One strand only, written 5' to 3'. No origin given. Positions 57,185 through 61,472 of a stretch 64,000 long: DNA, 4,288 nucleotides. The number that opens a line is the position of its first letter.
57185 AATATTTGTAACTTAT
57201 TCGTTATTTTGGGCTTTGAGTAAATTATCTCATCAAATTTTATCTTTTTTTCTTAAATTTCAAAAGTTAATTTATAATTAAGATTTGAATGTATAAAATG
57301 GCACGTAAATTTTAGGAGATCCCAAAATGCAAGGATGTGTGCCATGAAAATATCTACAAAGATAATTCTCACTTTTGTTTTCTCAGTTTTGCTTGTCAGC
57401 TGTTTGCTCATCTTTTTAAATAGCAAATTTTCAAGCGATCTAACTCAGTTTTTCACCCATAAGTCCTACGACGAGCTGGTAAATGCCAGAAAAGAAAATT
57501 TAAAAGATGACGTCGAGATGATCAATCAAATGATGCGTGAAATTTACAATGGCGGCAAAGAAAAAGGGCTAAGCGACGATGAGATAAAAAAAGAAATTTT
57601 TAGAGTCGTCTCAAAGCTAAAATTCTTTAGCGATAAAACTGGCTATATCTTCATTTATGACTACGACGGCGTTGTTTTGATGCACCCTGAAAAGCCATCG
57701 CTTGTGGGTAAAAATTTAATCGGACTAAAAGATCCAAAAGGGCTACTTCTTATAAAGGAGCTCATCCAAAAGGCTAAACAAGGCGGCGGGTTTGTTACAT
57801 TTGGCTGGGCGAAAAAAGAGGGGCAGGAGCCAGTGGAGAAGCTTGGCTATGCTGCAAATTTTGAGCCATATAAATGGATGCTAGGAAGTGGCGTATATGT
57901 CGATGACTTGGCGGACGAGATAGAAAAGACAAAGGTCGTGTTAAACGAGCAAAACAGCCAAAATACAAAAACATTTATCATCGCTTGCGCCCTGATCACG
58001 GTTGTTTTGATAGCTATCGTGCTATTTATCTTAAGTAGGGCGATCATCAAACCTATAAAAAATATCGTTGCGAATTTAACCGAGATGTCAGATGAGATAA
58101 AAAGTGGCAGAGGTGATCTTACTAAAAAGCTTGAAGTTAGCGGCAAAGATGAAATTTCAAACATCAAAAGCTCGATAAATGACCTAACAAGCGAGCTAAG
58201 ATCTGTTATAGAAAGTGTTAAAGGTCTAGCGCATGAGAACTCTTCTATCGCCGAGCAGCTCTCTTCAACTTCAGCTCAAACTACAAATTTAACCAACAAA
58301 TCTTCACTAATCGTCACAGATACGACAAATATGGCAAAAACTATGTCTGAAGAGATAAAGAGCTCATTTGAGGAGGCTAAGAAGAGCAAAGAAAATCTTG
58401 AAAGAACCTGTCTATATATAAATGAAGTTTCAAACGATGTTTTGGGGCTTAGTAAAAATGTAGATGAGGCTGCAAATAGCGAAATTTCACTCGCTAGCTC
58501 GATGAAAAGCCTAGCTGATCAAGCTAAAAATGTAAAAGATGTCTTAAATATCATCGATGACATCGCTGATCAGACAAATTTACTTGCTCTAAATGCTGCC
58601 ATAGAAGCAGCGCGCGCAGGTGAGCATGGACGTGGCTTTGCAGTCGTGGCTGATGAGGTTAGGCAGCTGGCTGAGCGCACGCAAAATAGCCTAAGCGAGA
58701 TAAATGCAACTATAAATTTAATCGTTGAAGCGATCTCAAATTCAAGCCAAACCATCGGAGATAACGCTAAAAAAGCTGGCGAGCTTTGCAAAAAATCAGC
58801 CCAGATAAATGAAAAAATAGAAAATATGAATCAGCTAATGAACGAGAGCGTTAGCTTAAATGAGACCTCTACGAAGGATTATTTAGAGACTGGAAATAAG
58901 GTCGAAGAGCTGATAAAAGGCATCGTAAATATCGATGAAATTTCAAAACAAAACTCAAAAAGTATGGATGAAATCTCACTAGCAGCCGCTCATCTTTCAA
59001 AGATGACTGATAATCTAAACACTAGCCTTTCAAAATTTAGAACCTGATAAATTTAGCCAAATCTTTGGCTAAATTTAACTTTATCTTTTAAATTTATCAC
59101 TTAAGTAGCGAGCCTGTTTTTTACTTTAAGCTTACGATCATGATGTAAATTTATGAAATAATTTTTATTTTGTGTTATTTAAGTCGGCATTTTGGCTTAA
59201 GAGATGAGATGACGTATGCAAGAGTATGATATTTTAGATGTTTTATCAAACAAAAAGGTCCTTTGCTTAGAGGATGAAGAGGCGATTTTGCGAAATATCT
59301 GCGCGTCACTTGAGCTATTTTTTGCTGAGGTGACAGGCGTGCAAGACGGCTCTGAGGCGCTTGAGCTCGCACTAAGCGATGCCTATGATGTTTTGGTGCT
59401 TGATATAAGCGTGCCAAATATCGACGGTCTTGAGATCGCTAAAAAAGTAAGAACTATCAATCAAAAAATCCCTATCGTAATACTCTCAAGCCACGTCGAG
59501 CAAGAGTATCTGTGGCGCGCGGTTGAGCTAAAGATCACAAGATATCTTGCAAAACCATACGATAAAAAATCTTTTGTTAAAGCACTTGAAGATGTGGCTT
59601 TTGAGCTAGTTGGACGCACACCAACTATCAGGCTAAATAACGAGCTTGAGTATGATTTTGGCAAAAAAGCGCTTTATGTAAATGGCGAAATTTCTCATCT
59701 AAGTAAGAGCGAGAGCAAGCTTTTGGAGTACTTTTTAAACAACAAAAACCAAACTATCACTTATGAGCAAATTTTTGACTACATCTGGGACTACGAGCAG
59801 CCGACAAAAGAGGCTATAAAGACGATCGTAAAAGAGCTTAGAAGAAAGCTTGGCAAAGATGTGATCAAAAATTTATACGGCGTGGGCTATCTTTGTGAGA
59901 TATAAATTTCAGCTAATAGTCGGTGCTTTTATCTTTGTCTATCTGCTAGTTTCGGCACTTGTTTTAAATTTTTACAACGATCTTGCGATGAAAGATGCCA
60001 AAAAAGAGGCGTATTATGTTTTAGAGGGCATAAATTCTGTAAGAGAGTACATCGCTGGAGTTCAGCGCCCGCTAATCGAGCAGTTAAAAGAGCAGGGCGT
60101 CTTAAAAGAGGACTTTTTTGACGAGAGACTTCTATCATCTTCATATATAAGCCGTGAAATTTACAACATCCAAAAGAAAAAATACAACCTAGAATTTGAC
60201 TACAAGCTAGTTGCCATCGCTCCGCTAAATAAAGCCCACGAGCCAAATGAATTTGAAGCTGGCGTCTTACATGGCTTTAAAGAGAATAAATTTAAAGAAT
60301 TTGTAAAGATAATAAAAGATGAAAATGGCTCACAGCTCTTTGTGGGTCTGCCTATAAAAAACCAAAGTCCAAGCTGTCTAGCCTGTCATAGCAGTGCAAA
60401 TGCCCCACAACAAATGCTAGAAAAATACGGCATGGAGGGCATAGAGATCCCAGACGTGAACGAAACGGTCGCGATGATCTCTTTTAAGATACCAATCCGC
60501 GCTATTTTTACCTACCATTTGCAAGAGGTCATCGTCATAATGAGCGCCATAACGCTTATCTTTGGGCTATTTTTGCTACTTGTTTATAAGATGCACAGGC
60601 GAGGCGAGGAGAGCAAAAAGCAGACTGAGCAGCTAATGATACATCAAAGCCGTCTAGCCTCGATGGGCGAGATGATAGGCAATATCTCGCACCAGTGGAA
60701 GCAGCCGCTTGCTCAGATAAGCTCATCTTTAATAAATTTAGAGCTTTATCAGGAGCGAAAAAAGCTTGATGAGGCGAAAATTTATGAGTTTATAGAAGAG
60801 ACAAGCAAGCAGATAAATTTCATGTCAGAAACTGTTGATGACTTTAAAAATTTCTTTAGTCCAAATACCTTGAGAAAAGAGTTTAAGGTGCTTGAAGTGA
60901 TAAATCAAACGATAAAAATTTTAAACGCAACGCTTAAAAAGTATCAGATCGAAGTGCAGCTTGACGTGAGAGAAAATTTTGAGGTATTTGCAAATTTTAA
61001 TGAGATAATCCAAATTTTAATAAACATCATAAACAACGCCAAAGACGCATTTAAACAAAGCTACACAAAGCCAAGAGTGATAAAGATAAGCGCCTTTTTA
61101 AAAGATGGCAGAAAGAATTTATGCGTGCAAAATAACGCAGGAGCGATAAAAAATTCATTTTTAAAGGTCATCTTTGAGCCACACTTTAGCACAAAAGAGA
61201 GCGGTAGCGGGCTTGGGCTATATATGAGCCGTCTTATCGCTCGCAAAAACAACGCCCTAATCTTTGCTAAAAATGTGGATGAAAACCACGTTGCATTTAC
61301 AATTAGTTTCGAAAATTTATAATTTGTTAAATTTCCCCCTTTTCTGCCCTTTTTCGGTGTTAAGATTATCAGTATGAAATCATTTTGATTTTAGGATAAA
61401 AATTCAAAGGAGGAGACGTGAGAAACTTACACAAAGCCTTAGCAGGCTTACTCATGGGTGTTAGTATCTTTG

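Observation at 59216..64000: mcc-type sulfite respiration locus: two-component system, octaheme MccA and PPIase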

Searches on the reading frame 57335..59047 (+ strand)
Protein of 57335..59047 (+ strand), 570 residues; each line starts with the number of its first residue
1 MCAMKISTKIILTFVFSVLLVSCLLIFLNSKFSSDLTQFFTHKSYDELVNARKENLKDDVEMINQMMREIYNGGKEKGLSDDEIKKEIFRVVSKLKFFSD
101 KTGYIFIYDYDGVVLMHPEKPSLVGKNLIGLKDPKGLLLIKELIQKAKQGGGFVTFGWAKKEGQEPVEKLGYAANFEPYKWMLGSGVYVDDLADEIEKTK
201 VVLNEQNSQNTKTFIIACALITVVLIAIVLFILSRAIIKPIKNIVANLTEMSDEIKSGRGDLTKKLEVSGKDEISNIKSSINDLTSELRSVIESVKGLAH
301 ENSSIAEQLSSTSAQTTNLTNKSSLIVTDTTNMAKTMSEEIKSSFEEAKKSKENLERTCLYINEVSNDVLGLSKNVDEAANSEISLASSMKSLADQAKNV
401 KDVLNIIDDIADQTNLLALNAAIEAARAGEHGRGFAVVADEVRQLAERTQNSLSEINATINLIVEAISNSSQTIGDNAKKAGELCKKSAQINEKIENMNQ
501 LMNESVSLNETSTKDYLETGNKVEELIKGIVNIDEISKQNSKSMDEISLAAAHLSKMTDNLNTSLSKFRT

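Call 8: search_protein_families(library=pfam, proteins=[window:57335-59047:+], max_evalue=0.01)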
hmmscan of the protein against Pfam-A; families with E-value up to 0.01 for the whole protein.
window:57335-59047:+ (570 aa): 7 families
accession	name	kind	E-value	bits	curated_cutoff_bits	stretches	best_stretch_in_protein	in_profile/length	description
PF08269.17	dCache_2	-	5.3e-40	137.8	26.5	1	43-199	37-193/298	Cache domain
PF00015.26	MCPsignal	-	2e-36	125.9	34.6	1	388-480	23-115/172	Methyl-accepting chemotaxis protein (MCP) signalling domain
PF17200.10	sCache_2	-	4.3e-36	124.6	25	1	51-199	4-152/155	Single Cache domain 2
PF17201.10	Cache_3-Cache_2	-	2.3e-13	50.5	27.7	1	78-199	181-296/299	Cache 3/Cache 2 fusion domain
PF00672.30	HAMP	-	2.4e-08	34.6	25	1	233-289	2-52/53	HAMP domain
PF06009.19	Laminin_II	-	0.0091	16.5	33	1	441-508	21-88/138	Laminin Domain II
PF01594.21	AI-2E_transport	-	0.01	15.5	34.3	1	219-293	53-130/327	AI-2E family transporter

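Call 9: search_protein_families(library=ncbifam, proteins=[window:57335-59047:+], max_evalue=0.01)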
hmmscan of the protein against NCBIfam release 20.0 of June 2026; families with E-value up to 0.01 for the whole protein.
window:57335-59047:+ (570 aa): 17 families
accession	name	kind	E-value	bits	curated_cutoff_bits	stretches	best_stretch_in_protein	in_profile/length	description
NF058645.1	MCPCtpMPsAe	equivalog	8e-82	275.8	900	1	4-569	1-557/558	methyl-accepting chemotaxis protein CtpM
NF052443.1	SensHisKinMctS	equivalog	1.9e-38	132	700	1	8-230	5-218/457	two-component system sensor histidine kinase MctS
NF050802.1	AspChtxCcaA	equivalog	3.2e-34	118.3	1300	1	372-525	544-689/700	aspartate chemotaxis receptor CcaA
NF011622.0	PRK15048.1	equivalog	8.7e-34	117.5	900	1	210-569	189-514/553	methyl-accepting chemotaxis protein II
NF047851.1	MCPCitTducer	equivalog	1.8e-32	113.1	900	1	206-569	185-515/553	methyl-accepting chemotaxis citrate transducer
NF011615.0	PRK15041.1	equivalog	1.1e-30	106.8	947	1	199-569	178-516/554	methyl-accepting chemotaxis protein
NF007309.0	PRK09793.1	equivalog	3.3e-30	105.5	903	1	202-568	173-511/533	methyl-accepting chemotaxis protein IV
NF041847.1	transduc_aer2_vibrio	equivalog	9.7e-27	93.5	1200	1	238-567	449-751/804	aerotaxis transducer Aer2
NF040691.1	MtrAB_MtrB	equivalog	4e-08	32.7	450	1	211-299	186-268/507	MtrAB system histidine kinase MtrB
NF033092.0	HK_WalK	equivalog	7.6e-08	31.4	725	1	17-414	8-366/594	cell wall metabolism sensor histidine kinase WalK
NF007837.0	PRK10549.1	equivalog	2e-07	30.1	603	1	207-289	161-234/466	envelope stress sensor histidine kinase BaeS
TIGR02168.1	SMC_prok_B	equivalog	0.00023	19.1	567.35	1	246-404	263-416/1181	chromosome segregation protein SMC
NF002572.0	PRK02224.1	equivalog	0.0013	17.1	1087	1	242-562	278-592/888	DNA double-strand break repair ATPase Rad50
NF041035.1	Rad50_Halo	equivalog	0.0037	15.7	1000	1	245-562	281-592/883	DNA double-strand break repair ATPase Rad50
NF047515.1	SpiroCoCo_C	equivalog_domain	0.0048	16.1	125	1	245-414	61-227/313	SpiroCoCo family coiled-coil protein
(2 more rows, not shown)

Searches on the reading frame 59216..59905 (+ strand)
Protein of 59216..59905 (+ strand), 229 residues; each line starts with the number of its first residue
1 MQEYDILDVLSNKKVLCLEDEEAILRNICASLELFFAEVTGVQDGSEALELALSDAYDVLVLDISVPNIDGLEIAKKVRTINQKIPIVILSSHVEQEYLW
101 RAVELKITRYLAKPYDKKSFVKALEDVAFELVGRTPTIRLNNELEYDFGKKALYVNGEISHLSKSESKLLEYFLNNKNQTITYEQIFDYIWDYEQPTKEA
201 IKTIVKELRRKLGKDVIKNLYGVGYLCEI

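Call 8: search_protein_families(library=pfam, proteins=[window:59216-59905:+], max_evalue=0.01)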
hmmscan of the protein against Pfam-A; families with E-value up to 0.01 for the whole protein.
window:59216-59905:+ (229 aa): 2 families
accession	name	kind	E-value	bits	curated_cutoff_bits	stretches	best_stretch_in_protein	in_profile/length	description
PF00072.30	Response_reg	-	8.7e-22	77.8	30.2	1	15-124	1-110/111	Response regulator receiver domain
PF00486.34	Trans_reg_C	-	4.8e-16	59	26.2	1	161-226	5-76/77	Transcriptional regulatory protein, C terminal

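Call 9: search_protein_families(library=ncbifam, proteins=[window:59216-59905:+], max_evalue=0.01)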
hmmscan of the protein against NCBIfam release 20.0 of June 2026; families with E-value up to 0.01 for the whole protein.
window:59216-59905:+ (229 aa): 94 families (the best 25 are shown)
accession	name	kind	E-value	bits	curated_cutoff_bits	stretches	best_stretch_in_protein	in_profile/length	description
NF041733.1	resp_reg_CseB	equivalog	2.5e-25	89.2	350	1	14-225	2-224/228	two-component system response regulator CseB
NF045991.1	RespRegCtrARhodob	equivalog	2.2e-24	86.5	350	1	14-226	2-220/224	response regulator transcription factor CtrA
NF041734.1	resp_reg_RppA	equivalog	2.8e-24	85.7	250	1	14-226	2-226/229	two-component system response regulator RppA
NF000402.1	vanR-B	exception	3.4e-22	78.9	480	1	14-227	4-216/219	vancomycin resistance response regulator transcription factor VanR-B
NF045944.1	ResRegRpaBCyano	equivalog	6.6e-22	78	330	1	17-226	2-226/229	response regulator transcription factor RpaB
TIGR02154.1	PhoB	equivalog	7.5e-22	77.7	296.2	1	12-225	2-223/226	phosphate regulon transcriptional regulator PhoB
NF007663.1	PRK10336.1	equivalog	2.4e-21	76.5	345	1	14-226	2-215/219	quorum sensing response regulator transcription factor QseB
NF051850.1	RespRegRprY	equivalog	3.9e-21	75.5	370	1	14-225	6-224/234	response regulator transcription factor RprY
NF053854.1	RespRegPhoBBctds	equivalog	8.9e-21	74.3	270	1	15-226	1-223/225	two-component system response regulator PhoB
NF033118.1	vanR-O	exception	9.7e-21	74.3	505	1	13-226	4-219/233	vancomycin resistance response regulator transcription factor VanR-O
NF008296.0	PRK11083.1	equivalog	1.9e-20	73.3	273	1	12-225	3-223/228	two-component system response regulator CreB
NF041209.1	resp_regPieR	equivalog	2.3e-20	73.2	450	1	14-225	2-225/231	two component system response regulator PieR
NF007928.2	PRK10643.1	equivalog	3.2e-20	72.7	330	1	14-226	2-215/216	two-component system response regulator PmrA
NF007346.1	PRK09836.1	equivalog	2.4e-18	66.8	420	1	14-229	2-223/227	copper/silver response regulator transcription factor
NF012023.0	PRK15479.1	equivalog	3.5e-18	66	337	1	16-228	4-218/224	transcriptional regulator TctD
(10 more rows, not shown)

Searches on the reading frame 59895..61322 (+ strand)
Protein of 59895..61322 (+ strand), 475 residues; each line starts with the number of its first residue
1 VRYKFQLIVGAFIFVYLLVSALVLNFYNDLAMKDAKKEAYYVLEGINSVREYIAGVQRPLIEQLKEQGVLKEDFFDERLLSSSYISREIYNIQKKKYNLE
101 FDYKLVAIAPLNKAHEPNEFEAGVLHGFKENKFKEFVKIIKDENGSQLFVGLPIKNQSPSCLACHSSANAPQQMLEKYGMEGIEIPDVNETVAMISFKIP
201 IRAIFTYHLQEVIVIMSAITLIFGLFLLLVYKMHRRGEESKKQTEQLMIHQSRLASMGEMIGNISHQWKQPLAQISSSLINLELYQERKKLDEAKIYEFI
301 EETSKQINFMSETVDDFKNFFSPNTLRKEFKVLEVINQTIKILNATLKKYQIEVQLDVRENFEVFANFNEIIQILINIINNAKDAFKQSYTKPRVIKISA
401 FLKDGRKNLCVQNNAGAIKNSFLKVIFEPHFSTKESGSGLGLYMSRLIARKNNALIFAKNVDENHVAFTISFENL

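Call 8: search_protein_families(library=pfam, proteins=[window:59895-61322:+], max_evalue=0.01)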
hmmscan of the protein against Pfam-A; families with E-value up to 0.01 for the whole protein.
window:59895-61322:+ (475 aa): 3 families
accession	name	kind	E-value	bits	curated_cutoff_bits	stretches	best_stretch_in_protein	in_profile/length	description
PF11845.13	Tll0287-like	-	3.4e-25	89.6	24.1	1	31-200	4-144/144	Tll0287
PF02518.31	HATPase_c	-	1e-08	36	26.4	1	370-457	5-92/111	Histidine kinase-, DNA gyrase B-, and HSP90-like ATPase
PF00512.31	HisKA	-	0.0013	19.2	26.9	1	257-319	2-59/66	His Kinase A (phospho-acceptor) domain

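Call 9: search_protein_families(library=ncbifam, proteins=[window:59895-61322:+], max_evalue=0.01)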
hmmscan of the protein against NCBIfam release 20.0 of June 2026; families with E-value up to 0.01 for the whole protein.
window:59895-61322:+ (475 aa): 34 families (the best 25 are shown)
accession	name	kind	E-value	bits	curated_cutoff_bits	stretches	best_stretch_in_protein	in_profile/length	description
NF008468.0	PRK11360.1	equivalog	6.5e-27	94.1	646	1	241-471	380-605/616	two-component system sensor histidine kinase AtoS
NF007688.0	PRK10364.1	equivalog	1.8e-22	79.8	479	1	174-470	155-447/460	two-component system sensor histidine kinase ZraS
NF040750.1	tetrathio_HK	equivalog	1.6e-20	73.1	750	1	205-461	280-541/555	tetrathionate respiration histidine kinase TtrS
NF041777.1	sens_FixL_Rhizob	equivalog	8.8e-19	67.5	850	1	246-467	251-474/485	sensor protein FixL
NF047497.1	HK_LIC_12097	equivalog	3.1e-16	59.1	500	1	237-472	132-364/367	LIC_12097 family sensor histidine kinase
NF053867.1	SprKinKinDBac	equivalog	3.9e-16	58.6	775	1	212-449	245-472/500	sporulation kinase KinD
NF047466.1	hybrid_RR_LvrB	exception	1.2e-14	54.3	500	1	232-469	127-371/377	hybrid histidine kinase/response regulator LvrB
NF010411.0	PRK13837.1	equivalog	1.9e-13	49.3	647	1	191-444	391-645/828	two-component system VirA-like sensor kinase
TIGR03785.1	marine_sort_HK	equivalog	2.9e-13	49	612.2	1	259-471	487-701/703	proteobacterial dedicated sortase system histidine kinase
NF008312.0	PRK11100.1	equivalog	4.8e-13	48.8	356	1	259-473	258-473/477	two-component system sensor histidine kinase CreC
TIGR02966.1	phoR_proteo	equivalog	1.2e-11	44.2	334.2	1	259-454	116-315/333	phosphate regulon sensor histidine kinase PhoR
NF052574.1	HisKinEspCMyxo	equivalog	2.7e-11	42.4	1200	1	242-469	402-632/785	serine histidine kinase EspC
NF049962.1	HisKinFlgSCampy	equivalog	6.3e-11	41.8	600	1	251-460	126-328/338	fla regulon two-component system sensor histidine kinase FlgS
NF033091.0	HK_VanS_ACDEFG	equivalog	1.5e-10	40.7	400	1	258-471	75-291/293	vancomycin resistance histidine kinase VanS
NF006800.0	PRK09303.1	equivalog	7.6e-10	38.3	342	1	242-459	139-362/383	histidine kinase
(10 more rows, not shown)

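Call 45: search_solved_structures(query=window:59895-61322:+, max_evalue=0.01, show_alignments=0)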
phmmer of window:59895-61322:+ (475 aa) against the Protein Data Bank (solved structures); distinct sequences matched with E-value up to 0.01: 15.
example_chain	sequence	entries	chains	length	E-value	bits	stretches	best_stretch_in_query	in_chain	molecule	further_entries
8a3u_A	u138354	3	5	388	1.1e-14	57.5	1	234-460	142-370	Putative Sensory box protein,Sensor protein FixL | Putative Sensory box protein,Putative Sensory box protein,Sensor protein FixL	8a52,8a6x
8a7f_A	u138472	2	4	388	1.1e-14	57.5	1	234-460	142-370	Putative Sensory box protein,Sensor protein FixL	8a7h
4gcz_A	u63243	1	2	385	1.4e-14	57.1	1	234-460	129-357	Blue-light photoreceptor, Sensor protein fixL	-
3a0r_A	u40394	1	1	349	3.5e-12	49.3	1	249-469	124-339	Sensor protein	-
8vc9_A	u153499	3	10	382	4.6e-11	45.6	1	231-454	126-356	Leptospira virulence regulator B (LvrB) | histidine kinase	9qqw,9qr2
9p6i_A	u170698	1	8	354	6.5e-11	45.1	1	251-456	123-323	histidine kinase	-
9jfj_A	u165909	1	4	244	1.3e-10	44.1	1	245-459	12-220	Sensor histidine kinase ZraS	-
3a0t_A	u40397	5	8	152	2e-08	36.9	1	329-469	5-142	Sensor protein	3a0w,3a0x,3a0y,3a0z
3dge_A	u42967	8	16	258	1.1e-07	34.5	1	257-457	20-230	Sensor protein | Histidine kinase | Sensor histidine kinase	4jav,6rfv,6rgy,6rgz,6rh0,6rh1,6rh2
6azr_A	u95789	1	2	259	1.1e-07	34.5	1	257-457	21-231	Sensor histidine kinase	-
5uht_A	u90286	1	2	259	1.1e-07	34.5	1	257-457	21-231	Sensor histidine kinase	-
2c2a_A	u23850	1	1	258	1.1e-07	34.5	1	257-457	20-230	SENSOR HISTIDINE KINASE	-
9qjg_A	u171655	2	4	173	6.5e-07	31.9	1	357-454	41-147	histidine kinase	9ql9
8u4x_A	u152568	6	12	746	0.00016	24.1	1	245-458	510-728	histidine kinase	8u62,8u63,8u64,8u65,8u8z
3cgy_A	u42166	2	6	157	0.0055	19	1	331-457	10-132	Virulence sensor histidine kinase phoQ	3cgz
